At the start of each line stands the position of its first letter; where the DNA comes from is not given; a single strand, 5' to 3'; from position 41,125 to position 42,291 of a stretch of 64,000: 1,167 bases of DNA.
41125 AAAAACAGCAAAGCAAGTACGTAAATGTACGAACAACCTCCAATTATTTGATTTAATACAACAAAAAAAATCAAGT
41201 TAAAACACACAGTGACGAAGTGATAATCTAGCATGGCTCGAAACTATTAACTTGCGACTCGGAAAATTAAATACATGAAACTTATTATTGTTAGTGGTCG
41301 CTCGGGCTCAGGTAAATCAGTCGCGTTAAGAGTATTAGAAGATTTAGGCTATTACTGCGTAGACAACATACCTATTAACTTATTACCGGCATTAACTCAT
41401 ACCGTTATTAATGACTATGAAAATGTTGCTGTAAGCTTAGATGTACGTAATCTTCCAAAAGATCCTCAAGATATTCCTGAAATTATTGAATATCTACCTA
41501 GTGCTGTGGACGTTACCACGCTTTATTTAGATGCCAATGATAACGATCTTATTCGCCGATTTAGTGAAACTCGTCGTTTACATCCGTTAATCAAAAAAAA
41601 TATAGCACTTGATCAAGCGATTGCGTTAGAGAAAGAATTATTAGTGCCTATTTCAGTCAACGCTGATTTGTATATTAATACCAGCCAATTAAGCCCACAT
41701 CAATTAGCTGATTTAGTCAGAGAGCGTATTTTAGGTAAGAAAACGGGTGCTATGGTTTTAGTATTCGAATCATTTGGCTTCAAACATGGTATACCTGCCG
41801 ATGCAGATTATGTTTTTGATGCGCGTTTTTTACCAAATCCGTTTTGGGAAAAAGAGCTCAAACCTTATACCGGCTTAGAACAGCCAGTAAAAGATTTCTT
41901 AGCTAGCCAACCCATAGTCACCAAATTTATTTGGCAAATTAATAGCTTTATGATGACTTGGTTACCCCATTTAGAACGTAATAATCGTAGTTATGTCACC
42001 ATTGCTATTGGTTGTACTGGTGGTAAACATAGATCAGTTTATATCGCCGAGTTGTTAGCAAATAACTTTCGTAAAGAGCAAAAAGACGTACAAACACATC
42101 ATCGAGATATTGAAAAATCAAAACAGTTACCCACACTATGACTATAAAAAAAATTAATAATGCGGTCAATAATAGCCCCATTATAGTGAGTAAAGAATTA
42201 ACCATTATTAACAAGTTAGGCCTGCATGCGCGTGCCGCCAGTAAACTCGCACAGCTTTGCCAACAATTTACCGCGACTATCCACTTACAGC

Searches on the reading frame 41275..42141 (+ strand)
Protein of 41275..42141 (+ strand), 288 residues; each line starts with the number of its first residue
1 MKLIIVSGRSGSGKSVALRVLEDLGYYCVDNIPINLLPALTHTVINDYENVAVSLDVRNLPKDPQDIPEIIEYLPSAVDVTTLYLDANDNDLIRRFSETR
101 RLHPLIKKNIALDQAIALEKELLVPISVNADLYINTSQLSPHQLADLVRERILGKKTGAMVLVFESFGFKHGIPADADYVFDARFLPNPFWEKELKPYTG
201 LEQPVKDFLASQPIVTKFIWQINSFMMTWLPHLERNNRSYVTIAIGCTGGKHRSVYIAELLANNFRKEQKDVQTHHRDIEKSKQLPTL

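Call 70: search_protein_families(library=pfam, proteins=[window:41275-42141:+], max_evalue=0.00001)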
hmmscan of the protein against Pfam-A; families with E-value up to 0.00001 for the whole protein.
window:41275-42141:+ (288 aa): 2 families
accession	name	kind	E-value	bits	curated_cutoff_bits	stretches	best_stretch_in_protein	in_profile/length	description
PF03668.21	RapZ-like_N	-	5.4e-51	172.9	25.4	1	1-155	1-157/158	RapZ-like N-terminal domain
PF22740.1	PapZ_C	-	2.7e-47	160.4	27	1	161-280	2-121/121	RapZ C-terminal domain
